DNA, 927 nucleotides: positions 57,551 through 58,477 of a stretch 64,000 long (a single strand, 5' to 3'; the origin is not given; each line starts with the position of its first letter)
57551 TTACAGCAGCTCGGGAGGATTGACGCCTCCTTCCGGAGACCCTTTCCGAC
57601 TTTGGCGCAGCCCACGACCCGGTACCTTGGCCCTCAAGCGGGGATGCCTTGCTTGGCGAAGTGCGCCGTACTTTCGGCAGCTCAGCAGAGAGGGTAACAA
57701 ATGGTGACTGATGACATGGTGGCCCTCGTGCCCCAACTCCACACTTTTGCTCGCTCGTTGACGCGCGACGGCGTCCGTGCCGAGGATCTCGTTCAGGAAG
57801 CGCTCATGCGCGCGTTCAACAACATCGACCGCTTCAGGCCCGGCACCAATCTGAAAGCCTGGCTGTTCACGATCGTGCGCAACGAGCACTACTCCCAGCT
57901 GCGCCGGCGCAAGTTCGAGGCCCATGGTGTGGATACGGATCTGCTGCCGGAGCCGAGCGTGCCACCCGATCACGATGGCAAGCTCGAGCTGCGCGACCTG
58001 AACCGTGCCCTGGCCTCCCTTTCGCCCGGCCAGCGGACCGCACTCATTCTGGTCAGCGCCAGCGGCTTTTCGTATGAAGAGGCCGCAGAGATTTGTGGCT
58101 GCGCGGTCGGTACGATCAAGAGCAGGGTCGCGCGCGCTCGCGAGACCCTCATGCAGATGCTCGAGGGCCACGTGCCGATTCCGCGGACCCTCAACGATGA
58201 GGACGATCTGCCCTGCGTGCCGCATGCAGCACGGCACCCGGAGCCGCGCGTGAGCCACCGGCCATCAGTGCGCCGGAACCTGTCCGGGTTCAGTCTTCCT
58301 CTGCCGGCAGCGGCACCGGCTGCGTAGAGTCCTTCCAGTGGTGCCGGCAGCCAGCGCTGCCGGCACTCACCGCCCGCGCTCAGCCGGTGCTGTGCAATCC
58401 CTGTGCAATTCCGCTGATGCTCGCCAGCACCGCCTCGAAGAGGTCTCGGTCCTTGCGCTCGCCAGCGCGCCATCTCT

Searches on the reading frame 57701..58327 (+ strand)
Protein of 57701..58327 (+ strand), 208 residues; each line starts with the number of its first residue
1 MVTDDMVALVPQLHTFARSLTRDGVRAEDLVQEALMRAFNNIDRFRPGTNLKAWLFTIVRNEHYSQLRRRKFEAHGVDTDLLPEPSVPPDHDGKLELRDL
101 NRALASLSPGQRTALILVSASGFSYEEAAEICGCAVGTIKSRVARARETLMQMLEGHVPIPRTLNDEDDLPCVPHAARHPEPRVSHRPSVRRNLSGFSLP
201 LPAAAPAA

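Call 57: search_protein_families(library=pfam, proteins=[window:57701-58327:+], max_evalue=0.001)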
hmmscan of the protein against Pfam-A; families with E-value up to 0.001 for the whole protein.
window:57701-58327:+ (208 aa): 6 families
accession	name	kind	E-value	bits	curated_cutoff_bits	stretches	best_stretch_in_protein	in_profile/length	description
PF04542.20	Sigma70_r2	-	2.8e-19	69.1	24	1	9-71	5-69/71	Sigma-70 region 2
PF08281.18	Sigma70_r4_2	-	2.8e-16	59.3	25.7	1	98-150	2-54/54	Sigma-70, region 4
PF22029.2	PhyR_sigma2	-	9.6e-10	38.8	27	1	9-59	4-54/55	Sigma2 domain of PhyR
PF22233.2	PhyR_sigma-like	-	1.2e-06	28.7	27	1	104-147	1-44/50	Response regulator PhyR, sigma-like domain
PF07638.17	Sigma70_ECF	-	1.8e-06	28.4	21.1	1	29-154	51-183/185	ECF sigma factor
PF04545.22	Sigma70_r4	-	2.4e-06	27.4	24.1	1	103-150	1-48/50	Sigma-70, region 4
